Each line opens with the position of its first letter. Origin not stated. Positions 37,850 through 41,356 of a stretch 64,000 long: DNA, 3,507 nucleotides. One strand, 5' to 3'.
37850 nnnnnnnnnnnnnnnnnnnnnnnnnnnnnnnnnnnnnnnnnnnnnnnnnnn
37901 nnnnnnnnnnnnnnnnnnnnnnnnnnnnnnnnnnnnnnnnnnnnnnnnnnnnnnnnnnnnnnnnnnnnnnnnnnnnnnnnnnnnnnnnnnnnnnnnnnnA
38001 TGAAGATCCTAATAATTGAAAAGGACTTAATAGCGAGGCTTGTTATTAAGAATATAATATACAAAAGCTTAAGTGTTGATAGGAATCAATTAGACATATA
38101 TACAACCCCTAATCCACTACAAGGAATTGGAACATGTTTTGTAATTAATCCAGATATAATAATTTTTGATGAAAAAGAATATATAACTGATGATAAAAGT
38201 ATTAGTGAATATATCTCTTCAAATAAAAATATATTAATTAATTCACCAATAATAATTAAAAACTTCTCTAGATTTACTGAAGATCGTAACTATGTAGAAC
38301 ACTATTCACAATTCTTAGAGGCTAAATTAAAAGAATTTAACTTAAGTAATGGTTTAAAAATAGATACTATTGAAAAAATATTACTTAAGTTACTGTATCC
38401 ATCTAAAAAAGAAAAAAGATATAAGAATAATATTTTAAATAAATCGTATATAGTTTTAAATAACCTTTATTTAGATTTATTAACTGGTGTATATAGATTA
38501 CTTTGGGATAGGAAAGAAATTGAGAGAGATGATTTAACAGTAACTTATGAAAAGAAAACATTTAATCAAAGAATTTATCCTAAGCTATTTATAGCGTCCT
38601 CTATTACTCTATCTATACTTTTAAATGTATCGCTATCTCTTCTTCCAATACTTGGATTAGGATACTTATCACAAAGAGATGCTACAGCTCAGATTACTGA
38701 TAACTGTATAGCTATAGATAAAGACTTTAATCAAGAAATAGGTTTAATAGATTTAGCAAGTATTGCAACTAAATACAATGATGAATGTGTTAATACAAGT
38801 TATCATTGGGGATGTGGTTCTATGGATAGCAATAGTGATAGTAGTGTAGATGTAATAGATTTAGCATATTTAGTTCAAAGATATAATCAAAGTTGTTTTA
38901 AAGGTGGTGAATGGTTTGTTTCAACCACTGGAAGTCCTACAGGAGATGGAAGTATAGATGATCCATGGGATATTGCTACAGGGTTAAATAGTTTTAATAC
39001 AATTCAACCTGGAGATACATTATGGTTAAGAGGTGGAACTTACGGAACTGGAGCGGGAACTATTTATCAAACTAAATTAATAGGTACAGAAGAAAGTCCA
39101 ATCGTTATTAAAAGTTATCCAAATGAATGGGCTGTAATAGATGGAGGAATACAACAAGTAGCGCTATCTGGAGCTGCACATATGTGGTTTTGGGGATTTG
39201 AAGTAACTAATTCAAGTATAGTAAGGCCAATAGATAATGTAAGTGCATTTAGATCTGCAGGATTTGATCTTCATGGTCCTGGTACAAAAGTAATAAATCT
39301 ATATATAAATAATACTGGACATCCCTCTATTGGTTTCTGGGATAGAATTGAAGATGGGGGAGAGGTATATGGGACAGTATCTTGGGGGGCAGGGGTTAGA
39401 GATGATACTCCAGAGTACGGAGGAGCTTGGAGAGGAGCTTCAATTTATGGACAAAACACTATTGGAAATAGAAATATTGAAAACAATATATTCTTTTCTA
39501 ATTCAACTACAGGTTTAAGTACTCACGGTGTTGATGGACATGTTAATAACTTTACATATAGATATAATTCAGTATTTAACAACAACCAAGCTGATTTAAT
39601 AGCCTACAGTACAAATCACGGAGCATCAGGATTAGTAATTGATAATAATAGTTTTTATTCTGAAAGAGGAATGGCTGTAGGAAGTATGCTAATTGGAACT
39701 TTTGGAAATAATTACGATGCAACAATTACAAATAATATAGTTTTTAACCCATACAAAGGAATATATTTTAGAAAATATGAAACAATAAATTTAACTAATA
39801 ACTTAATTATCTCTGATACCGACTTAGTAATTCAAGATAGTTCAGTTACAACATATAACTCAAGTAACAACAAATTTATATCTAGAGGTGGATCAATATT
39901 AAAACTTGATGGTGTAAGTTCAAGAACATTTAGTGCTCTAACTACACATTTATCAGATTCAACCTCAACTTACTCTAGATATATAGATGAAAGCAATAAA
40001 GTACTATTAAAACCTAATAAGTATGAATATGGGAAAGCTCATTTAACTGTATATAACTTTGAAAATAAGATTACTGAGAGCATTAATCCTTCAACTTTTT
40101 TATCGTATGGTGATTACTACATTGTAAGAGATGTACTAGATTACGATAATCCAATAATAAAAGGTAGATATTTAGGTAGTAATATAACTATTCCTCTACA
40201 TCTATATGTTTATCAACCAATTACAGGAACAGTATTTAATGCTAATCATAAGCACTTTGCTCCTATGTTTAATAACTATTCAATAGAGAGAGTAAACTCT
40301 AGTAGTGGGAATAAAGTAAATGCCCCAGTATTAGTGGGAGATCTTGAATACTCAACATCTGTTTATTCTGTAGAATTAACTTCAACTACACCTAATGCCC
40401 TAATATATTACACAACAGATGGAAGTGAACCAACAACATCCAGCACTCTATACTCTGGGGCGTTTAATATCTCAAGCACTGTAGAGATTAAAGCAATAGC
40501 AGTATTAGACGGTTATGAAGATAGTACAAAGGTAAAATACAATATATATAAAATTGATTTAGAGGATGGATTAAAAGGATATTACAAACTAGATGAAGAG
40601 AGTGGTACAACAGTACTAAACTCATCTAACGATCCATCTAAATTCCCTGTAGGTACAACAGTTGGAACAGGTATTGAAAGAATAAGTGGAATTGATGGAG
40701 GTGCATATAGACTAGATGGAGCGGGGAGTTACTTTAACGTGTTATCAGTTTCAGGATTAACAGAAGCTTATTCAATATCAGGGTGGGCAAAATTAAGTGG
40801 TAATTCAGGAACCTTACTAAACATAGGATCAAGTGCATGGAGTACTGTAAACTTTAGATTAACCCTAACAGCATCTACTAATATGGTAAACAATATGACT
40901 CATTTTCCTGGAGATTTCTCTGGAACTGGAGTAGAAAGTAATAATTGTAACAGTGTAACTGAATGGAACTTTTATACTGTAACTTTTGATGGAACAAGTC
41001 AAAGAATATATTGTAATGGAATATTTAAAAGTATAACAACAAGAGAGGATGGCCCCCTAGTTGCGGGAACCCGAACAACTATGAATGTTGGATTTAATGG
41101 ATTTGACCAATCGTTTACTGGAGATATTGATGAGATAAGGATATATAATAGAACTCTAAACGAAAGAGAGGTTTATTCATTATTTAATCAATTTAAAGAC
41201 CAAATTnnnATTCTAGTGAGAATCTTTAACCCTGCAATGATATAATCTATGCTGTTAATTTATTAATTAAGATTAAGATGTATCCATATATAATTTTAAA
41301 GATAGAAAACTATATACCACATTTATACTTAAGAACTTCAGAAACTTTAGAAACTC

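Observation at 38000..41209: Surface beta-helix/LamG protein fused to an N-terminal cytoplasmic receiver-like domain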

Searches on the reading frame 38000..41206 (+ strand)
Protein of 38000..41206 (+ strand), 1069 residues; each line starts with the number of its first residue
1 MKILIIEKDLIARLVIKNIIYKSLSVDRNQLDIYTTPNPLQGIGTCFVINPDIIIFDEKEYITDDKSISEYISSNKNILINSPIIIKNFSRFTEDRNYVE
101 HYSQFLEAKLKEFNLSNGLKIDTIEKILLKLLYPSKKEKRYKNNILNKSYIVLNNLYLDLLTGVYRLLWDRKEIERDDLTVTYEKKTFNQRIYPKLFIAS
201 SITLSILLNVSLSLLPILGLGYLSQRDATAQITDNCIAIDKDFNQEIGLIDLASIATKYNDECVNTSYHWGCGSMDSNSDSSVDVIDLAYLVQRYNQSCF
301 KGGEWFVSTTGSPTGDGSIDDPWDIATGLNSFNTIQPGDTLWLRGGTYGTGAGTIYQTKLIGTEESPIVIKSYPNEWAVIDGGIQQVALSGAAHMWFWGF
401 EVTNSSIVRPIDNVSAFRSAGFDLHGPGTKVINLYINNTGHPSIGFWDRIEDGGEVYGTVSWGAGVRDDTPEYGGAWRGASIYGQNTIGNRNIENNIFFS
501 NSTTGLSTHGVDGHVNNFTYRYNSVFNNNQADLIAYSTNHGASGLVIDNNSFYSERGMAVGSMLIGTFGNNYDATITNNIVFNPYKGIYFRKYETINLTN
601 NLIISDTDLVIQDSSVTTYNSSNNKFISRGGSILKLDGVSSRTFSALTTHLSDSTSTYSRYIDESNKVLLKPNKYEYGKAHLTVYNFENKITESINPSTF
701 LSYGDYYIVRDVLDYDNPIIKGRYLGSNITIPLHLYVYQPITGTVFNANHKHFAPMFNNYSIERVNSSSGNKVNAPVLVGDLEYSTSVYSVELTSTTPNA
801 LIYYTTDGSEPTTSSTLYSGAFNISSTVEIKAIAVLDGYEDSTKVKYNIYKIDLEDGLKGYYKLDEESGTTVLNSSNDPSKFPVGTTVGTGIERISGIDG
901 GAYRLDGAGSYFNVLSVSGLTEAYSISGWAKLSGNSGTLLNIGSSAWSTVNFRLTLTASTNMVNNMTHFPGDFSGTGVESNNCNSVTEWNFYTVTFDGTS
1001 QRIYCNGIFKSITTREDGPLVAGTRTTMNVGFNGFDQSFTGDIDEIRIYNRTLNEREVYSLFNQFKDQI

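Call 3: search_protein_families(library=pfam, proteins=[window:38000-41206:+], max_evalue=10)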
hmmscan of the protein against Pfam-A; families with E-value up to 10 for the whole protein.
window:38000-41206:+ (1069 aa): 4 families
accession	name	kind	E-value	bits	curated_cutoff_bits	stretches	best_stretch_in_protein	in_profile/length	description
PF13290.12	CHB_HEX_C_1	-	1.4e-17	63.8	22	1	789-843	10-64/67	Chitobiase/beta-hexosaminidase C-terminal domain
PF13287.12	Fn3_assoc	-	2.7e-16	59.8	23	1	791-843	1-53/59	Fn3 associated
PF13385.13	Laminin_G_3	-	4e-15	56.7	27.6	1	907-1058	2-150/151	Concanavalin A-like lectin/glucanases superfamily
PF20744.3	gp37_trimer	-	1.2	9.6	21.7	1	524-579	30-84/95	Tail fibre protein gp37 trimerization region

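Call 4: search_protein_families(library=ncbifam, proteins=[window:38000-41206:+], max_evalue=10)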
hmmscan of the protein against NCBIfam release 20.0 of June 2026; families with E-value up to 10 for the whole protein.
window:38000-41206:+ (1069 aa): 2 families
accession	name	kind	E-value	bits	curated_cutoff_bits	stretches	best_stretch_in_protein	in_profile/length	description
NF042962.1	DUF499_antiphage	equivalog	0.0042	15.1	1200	1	786-847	840-900/1025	anti-phage-associated DUF499 domain-containing protein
NF052521.1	TafC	equivalog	0.0051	16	410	1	981-1066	274-364/373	TafC family fimbrial protein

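Call 9: find_homologous_proteins(query=window:38000-41206:+, max_evalue=0.001)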
Query window:38000-41206:+ (1069 aa): 24 proteins with E <= 0.001 among 8000 candidates.
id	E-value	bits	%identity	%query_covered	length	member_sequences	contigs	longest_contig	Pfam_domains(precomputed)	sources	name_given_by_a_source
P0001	0.0e+0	2416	100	100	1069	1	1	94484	PF13287.13,PF13385.14,PF13290.14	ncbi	-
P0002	2.5e-191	657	40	80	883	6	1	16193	PF13287.13,PF13385.14,PF13290.14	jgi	-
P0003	5.2e-83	298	37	43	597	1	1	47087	PF00404.25,PF22842.4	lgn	-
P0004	1.6e-52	197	29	50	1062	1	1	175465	PF13287.13,PF13385.14,PF13290.14,PF22842.4,PF10102.15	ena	-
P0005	2.8e-47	180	30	43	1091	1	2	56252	-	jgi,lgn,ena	-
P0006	8.8e-46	175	32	45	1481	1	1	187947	PF19190.7,PF22076.3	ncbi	ncbi:MAG: BACON domain-containing carbohydrate-binding protein, partial [Bryobacteraceae bacterium]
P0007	2.8e-45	173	31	41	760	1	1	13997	PF22842.4,PF02368.25,PF26918.1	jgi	jgi:hypothetical protein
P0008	3.5e-45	173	31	43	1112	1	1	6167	PF19190.7,PF07679.23,PF17829.8,PF11721.15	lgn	-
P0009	6.3e-39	152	30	42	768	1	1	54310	PF22842.4,PF02368.25,PF26918.1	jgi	jgi:uncharacterized protein YjdB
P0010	1.4e-37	148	30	42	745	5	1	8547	PF22842.4,PF02368.25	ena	-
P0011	1.0e-35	141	29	42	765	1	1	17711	PF22842.4,PF02368.25,PF26918.1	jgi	jgi:uncharacterized protein YjdB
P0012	2.0e-32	130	28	40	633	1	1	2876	PF22842.4,PF00395.26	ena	-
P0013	1.1e-31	128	28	40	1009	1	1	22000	PF00801.27,PF22842.4,PF18911.7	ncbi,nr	ncbi:MAG TPA: PKD domain-containing protein [Thermoanaerobaculia bacterium]|nr:PKD domain-containing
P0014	1.7e-29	121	29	43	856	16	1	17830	PF17957.8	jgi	-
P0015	5.9e-29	119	26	42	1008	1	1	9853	PF00801.27,PF22842.4,PF18911.7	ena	-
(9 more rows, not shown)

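Call 12: list_cluster_members(proteins=[P0001, P0002])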
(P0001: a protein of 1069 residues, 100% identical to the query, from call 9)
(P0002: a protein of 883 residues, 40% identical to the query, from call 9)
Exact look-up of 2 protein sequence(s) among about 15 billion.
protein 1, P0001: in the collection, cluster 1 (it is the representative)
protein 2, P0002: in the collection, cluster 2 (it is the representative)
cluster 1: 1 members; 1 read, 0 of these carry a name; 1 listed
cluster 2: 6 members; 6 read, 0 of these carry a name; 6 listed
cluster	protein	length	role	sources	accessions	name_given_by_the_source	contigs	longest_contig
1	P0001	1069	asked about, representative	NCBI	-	-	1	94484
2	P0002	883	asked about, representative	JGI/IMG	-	-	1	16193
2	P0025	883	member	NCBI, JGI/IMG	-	-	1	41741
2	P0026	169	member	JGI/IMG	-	-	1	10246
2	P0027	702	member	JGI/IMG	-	-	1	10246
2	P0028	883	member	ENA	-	-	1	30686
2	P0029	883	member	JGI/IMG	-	-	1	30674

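Call 13: find_encoding_contigs(protein=P0025, flank=6000, max_places=4)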
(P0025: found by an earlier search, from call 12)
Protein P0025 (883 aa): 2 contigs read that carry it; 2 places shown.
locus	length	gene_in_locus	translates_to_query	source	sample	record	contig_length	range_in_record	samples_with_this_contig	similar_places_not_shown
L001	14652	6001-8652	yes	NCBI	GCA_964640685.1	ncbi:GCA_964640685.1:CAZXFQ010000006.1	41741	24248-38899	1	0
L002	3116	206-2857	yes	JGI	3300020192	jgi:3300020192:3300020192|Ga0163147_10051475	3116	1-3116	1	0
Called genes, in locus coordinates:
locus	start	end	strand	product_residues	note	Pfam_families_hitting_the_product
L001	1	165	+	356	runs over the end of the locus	PF01791:DeoC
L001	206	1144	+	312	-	PF00056:Ldh_1_N, PF02866:Ldh_1_C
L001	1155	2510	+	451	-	PF00890:FAD_binding_2 (weak), PF01134:GIDA, PF01494:FAD_binding_3 (faint), PF07992:Pyr_redox_2, PF12831:FAD_oxidored (weak), PF13738:Pyr_redox_3, PF00070:Pyr_redox, PF02852:Pyr_redox_dim, +1 more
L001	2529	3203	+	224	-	-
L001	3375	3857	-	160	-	PF00293:NUDIX, PF14815:NUDIX_4 (weak)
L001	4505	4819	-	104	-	-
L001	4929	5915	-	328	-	PF00535:Glycos_transf_2, PF13641:Glyco_tranf_2_3, PF13632:Glyco_trans_2_3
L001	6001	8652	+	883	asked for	PF13287:Fn3_assoc, PF13290:CHB_HEX_C_1, PF13385:Laminin_G_3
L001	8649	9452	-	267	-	-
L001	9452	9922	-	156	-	-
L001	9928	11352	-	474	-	PF01225:Mur_ligase (weak), PF08245:Mur_ligase_M, PF02875:Mur_ligase_C (weak)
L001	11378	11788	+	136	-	-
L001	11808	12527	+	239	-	PF01612:DNA_pol_A_exo1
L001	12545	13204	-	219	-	-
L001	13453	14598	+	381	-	-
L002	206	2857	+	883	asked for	PF13287:Fn3_assoc, PF13290:CHB_HEX_C_1, PF13385:Laminin_G_3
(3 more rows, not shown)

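Call 14: find_encoding_contigs(protein=P0001, flank=3000, max_places=2)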
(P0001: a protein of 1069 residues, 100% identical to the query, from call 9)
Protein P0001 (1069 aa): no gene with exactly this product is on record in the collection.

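Call 45: search_protein_families(library=pfam, proteins=[P0003, P0007, P0002], max_evalue=1)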
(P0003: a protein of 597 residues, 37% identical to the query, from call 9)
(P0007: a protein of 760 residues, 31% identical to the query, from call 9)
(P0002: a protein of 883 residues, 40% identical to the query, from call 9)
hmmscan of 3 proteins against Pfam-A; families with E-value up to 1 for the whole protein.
P0003 (597 aa): 3 families
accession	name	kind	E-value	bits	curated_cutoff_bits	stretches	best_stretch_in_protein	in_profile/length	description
PF00404.24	Dockerin_1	-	5.2e-08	33.4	22.9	1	540-592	2-56/57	Dockerin type I domain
PF22842.2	Pel9A-like_beta_helix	-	0.019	14.4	25.2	1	27-92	9-72/370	Pel9A-like, right handed beta helix region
PF18222.6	PilN_bio_d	-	0.2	12.4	25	1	439-508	28-95/102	PilN biogenesis protein dimerization domain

P0007 (760 aa): 2 families
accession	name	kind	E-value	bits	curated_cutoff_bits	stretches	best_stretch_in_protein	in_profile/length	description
PF02368.24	Big_2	-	3.9e-15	56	22.8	1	209-287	1-76/79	Bacterial Ig-like domain (group 2)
PF22359.2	Big-like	-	0.19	12.4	27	1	248-292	4-48/48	Bacterial Ig-like domain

P0002 (883 aa): 4 families
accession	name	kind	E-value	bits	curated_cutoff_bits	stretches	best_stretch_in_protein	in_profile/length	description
PF13385.13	Laminin_G_3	-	1.7e-17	64.4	27.6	1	718-872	5-151/151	Concanavalin A-like lectin/glucanases superfamily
PF13290.12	CHB_HEX_C_1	-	5.7e-11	42.6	22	1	595-648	9-62/67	Chitobiase/beta-hexosaminidase C-terminal domain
PF13287.12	Fn3_assoc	-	1.1e-10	41.8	23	1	599-648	2-51/59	Fn3 associated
PF00404.24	Dockerin_1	-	0.15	12.7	22.9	1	53-104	3-52/57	Dockerin type I domain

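Call 51: find_related_loci(query=window:38000-41206:+, collection=metagenome_contigs, flank=4000)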
Query window:38000-41206:+ (1069 aa) in metagenome_contigs; peptide patterns used: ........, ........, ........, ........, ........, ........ (x = any residue, [..] = any of these).
120 stretches matched a pattern, but none encodes a relative of the query by tblastn (E <= 1e-3).

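Call 53: find_related_loci(query=A6, collection=metagenome_contigs, flank=3000)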
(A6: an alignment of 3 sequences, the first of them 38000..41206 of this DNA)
Query A6 (1069 aa) in metagenome_contigs; peptide patterns used: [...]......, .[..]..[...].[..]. (x = any residue, [..] = any of these).
600 stretches matched a pattern (row limit reached: there are more); 8 encode a relative of the query (tblastn E <= 1e-3); 8 distinct loci.
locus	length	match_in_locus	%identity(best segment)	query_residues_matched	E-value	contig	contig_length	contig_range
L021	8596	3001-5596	40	215-1069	7e-171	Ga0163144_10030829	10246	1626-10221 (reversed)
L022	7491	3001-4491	29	292-743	2e-48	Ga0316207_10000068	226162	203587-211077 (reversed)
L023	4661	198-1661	30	295-745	1e-48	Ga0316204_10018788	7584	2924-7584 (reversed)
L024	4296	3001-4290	30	322-758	3e-41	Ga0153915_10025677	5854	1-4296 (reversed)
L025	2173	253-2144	29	305-734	1e-38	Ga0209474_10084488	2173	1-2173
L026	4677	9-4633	28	305-734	1e-32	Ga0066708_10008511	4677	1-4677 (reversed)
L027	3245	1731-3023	25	305-733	3e-26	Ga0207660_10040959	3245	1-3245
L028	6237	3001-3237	30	781-859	5e-7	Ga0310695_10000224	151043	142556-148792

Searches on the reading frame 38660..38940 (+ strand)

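Call 45: search_protein_families(library=pfam, proteins=[window:38660-38940:+], max_evalue=1)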
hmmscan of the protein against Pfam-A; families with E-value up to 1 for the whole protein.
window:38660-38940:+ (93 aa): 2 families
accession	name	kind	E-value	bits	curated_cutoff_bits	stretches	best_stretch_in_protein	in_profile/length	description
PF00404.24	Dockerin_1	-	0.029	15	22.9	1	55-76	2-23/57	Dockerin type I domain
PF09778.15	Guanylate_cyc_2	-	0.11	12.3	28.1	0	58-78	42-62/212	Guanylylate cyclase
